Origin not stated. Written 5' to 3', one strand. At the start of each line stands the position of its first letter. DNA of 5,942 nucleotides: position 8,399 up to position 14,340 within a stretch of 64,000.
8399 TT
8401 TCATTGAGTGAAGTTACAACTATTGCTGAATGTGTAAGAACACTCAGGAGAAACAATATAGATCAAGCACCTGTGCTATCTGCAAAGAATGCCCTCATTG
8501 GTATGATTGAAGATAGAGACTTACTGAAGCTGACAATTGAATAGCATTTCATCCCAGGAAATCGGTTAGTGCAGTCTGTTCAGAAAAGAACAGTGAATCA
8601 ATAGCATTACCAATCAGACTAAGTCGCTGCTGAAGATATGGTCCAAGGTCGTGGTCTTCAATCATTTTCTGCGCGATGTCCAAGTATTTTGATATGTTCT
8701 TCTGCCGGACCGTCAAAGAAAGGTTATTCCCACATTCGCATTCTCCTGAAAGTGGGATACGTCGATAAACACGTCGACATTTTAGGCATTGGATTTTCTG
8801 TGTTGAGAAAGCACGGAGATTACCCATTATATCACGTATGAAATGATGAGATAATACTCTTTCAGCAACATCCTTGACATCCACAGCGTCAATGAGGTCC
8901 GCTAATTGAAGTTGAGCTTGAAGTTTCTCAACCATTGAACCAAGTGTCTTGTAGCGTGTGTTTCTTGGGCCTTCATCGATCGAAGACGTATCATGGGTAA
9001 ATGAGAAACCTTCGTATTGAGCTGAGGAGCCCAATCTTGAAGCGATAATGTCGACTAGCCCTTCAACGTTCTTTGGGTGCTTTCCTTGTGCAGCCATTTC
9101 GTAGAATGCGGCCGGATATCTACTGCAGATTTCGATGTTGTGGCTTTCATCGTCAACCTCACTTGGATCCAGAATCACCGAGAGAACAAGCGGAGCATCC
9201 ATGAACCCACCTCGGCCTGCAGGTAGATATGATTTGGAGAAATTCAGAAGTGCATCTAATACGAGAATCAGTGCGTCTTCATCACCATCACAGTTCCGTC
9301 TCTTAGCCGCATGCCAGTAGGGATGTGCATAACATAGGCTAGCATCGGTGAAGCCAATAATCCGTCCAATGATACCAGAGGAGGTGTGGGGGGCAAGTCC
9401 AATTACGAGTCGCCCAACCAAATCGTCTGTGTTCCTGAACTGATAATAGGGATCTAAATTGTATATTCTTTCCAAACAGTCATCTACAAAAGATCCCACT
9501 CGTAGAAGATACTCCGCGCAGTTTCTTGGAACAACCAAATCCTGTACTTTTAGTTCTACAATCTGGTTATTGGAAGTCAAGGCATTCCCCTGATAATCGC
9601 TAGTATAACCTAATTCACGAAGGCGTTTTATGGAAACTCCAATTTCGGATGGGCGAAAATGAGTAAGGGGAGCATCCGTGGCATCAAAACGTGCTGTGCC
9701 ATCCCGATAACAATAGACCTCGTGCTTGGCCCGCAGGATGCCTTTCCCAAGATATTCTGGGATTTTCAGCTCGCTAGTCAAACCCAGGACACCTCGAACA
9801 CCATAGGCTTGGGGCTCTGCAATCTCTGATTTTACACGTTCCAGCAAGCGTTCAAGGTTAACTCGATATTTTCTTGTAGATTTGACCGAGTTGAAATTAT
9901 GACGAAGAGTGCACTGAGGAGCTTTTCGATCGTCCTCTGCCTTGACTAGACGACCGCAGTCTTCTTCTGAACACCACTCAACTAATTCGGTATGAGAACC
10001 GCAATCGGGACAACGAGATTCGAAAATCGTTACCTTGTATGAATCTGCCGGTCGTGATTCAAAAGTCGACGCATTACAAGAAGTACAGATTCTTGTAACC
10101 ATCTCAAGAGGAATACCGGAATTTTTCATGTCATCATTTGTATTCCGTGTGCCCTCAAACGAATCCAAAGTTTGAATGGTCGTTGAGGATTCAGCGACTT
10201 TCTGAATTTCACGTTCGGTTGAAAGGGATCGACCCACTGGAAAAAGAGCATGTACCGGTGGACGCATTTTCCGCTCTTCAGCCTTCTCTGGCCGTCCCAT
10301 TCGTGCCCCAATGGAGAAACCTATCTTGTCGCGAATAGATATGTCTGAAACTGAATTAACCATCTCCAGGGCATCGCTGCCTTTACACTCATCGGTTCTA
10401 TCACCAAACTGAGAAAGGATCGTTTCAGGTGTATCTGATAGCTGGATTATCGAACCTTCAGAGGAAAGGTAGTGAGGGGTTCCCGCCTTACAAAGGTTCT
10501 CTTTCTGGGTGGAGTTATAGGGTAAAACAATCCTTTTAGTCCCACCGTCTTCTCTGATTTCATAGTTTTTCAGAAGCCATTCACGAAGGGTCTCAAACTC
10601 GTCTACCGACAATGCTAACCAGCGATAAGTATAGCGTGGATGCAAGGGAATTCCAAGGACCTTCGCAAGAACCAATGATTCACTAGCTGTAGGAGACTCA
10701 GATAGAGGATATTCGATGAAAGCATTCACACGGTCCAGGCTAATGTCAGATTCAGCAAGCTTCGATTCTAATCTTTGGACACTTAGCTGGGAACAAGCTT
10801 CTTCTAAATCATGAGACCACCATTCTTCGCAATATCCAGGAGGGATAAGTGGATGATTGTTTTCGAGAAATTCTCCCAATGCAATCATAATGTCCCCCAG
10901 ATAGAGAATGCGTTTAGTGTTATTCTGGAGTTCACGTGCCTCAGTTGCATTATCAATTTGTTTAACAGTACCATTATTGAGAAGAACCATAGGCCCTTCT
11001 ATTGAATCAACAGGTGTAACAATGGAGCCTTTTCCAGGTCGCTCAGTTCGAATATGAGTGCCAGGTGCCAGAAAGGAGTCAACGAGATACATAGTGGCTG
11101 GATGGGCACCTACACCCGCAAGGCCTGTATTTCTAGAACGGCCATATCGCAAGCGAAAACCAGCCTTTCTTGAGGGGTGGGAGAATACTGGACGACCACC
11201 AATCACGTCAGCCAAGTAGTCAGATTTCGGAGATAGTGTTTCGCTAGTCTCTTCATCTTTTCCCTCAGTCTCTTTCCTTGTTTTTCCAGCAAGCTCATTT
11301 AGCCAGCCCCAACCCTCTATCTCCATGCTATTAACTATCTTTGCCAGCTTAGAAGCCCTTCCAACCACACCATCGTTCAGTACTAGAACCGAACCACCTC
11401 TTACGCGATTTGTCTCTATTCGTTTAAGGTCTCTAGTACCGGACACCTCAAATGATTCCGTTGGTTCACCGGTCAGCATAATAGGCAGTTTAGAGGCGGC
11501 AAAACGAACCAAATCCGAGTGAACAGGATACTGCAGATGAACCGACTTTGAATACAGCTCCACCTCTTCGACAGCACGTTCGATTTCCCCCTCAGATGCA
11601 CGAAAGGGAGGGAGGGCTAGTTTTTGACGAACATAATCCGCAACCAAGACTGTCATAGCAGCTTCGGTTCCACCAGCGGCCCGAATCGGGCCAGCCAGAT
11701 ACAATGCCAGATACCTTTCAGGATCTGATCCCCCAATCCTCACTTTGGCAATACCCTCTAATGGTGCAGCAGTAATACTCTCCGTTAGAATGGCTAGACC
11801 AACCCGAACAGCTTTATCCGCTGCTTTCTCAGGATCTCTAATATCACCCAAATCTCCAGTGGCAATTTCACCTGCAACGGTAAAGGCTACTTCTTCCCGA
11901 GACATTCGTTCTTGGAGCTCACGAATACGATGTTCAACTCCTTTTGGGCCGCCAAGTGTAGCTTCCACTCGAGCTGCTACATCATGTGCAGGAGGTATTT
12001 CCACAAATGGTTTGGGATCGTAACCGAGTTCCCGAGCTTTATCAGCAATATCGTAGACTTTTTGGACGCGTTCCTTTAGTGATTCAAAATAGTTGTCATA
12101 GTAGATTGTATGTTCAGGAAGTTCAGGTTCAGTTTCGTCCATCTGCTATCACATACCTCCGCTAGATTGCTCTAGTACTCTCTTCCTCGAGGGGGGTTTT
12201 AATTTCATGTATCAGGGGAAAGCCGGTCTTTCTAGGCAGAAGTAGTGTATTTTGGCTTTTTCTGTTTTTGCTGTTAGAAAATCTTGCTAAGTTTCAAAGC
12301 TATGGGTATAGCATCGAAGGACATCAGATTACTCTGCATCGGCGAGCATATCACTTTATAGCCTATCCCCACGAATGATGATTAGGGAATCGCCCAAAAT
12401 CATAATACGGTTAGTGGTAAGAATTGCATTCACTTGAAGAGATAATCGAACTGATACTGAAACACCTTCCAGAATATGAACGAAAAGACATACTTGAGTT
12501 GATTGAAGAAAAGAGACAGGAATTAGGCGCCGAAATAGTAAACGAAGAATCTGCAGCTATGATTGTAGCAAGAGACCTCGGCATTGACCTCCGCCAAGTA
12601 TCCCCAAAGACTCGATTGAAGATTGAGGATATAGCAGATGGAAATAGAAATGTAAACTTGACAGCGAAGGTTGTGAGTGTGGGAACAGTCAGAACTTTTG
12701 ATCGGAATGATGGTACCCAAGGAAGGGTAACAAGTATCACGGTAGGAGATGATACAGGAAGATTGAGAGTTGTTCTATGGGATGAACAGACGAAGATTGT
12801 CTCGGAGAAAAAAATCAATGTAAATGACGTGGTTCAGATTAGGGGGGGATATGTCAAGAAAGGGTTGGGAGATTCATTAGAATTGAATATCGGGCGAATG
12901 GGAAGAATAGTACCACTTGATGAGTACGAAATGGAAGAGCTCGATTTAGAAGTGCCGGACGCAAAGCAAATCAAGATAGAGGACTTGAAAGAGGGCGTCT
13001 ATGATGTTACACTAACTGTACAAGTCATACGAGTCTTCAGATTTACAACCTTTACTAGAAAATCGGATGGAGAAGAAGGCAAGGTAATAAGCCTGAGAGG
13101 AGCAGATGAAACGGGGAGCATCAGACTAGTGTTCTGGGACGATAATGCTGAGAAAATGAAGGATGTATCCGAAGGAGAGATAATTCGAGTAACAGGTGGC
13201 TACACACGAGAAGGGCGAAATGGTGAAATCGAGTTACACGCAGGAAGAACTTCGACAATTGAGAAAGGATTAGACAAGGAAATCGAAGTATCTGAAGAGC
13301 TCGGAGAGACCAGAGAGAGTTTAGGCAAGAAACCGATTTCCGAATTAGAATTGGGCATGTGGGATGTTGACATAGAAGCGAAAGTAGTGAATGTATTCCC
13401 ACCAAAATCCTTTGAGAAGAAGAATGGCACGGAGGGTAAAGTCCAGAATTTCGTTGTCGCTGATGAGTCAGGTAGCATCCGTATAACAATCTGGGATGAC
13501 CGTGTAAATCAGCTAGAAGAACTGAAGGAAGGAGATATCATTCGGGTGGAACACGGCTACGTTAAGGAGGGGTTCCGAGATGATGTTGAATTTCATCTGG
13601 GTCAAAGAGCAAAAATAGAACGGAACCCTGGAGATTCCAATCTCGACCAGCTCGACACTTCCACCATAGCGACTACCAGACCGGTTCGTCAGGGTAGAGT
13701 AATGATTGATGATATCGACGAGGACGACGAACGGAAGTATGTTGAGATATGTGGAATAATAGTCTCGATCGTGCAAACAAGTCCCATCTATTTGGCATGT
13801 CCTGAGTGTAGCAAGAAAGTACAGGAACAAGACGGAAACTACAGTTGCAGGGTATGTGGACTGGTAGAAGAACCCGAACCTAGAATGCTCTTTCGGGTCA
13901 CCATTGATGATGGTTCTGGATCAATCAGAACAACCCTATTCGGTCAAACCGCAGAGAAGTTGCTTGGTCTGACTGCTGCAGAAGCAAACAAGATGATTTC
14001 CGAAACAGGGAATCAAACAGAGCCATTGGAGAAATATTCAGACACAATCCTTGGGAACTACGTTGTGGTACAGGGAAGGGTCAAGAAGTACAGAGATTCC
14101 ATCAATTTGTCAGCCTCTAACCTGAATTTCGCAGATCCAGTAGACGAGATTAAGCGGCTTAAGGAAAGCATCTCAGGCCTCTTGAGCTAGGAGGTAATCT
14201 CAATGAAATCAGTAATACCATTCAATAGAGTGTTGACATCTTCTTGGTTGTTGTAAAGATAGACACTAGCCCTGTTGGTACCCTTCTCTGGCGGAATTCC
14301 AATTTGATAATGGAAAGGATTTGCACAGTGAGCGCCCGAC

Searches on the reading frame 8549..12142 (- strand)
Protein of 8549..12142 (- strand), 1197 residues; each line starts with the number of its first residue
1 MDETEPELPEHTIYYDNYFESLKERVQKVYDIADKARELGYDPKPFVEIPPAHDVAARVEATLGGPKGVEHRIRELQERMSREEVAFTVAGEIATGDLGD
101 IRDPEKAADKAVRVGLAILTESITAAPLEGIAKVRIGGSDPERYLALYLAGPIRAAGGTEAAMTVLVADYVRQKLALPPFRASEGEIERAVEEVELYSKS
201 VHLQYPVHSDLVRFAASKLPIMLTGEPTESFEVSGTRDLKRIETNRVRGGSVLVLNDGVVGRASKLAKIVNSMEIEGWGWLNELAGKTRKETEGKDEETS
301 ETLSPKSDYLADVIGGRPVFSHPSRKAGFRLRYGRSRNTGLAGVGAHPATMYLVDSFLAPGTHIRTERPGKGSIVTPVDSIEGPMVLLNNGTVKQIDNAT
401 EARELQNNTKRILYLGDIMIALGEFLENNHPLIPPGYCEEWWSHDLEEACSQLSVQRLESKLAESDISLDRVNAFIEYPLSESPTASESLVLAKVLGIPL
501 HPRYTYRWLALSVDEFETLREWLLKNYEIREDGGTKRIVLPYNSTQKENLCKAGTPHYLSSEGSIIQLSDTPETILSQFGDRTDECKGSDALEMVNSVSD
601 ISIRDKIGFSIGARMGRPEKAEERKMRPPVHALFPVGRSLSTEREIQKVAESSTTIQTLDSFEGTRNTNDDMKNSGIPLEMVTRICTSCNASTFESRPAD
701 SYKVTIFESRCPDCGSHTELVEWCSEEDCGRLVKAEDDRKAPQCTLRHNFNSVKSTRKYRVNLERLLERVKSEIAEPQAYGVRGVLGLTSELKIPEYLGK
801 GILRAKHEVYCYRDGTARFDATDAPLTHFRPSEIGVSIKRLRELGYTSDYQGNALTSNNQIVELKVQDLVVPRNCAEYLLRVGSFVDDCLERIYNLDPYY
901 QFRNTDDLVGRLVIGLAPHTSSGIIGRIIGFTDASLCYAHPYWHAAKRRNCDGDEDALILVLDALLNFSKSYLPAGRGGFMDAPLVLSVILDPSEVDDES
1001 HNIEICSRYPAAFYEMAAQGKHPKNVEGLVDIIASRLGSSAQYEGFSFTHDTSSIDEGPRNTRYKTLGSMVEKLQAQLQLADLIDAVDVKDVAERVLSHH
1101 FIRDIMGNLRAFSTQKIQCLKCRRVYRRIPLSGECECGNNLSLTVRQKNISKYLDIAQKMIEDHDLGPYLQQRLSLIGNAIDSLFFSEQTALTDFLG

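Call 43: search_protein_families(library=pfam, proteins=[window:8549-12142:-], max_evalue=0.00001)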
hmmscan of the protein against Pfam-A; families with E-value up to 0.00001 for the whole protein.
window:8549-12142:- (1197 aa): 3 families
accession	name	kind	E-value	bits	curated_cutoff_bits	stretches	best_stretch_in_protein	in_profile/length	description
PF24846.1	PolC_DP2_cat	-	5.5e-138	459.4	24.3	1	781-1073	7-299/299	DNA polymerase II large subunit DP2, catalytic domain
PF24844.1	PolC_DP2_central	-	2.7e-112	375.8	24.3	1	297-717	2-369/372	DNA polymerase II large subunit DP2, central domain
PF03833.19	PolC_DP2_N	-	8.4e-100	333.8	24.3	1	17-285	1-269/271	DNA polymerase II large subunit DP2, N-terminal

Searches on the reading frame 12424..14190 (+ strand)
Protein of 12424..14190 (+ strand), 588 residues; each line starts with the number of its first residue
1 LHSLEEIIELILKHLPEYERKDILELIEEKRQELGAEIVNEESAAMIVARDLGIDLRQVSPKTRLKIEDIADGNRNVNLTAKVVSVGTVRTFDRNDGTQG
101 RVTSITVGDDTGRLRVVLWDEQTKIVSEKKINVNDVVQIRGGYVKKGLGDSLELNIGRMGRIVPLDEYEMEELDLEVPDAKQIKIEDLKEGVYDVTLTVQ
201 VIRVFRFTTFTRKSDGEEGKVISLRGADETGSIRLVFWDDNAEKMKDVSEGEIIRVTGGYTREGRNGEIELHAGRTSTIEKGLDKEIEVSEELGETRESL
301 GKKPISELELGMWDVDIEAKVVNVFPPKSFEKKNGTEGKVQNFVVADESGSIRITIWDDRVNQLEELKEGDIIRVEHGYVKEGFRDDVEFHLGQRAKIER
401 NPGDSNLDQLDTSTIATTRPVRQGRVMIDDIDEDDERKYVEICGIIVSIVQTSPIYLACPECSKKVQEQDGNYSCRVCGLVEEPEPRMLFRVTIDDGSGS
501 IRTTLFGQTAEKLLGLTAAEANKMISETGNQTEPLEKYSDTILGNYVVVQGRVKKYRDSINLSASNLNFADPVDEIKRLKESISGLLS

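Call 43: search_protein_families(library=pfam, proteins=[window:12424-14190:+], max_evalue=0.00001)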
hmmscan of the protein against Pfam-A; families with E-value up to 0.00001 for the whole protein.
window:12424-14190:+ (588 aa): 6 families
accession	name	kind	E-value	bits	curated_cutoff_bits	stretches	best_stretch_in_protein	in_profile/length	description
PF01336.31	tRNA_anti-codon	-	1.9e-30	105.1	27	3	325-391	11-68/75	OB-fold nucleic acid binding domain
PF08646.16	Rep_fac-A_C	-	8e-21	74.8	28.5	1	439-559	1-124/146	Replication factor-A C terminal domain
PF17244.8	CDC24_OB3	-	6.5e-18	65.7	25.4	1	308-526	2-206/216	Cell division control protein 24, OB domain 3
PF16900.11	REPA_OB_2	-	5.5e-10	39.5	27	0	315-378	13-77/98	Replication protein A OB domain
PF21473.3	Ssb-like_OB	-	1.7e-08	35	24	0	74-161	5-94/97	Single-stranded DNA binding protein Ssb-like, OB fold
PF11325.14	DUF3127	-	5.1e-07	30.3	27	0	317-376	2-63/85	Domain of unknown function (DUF3127)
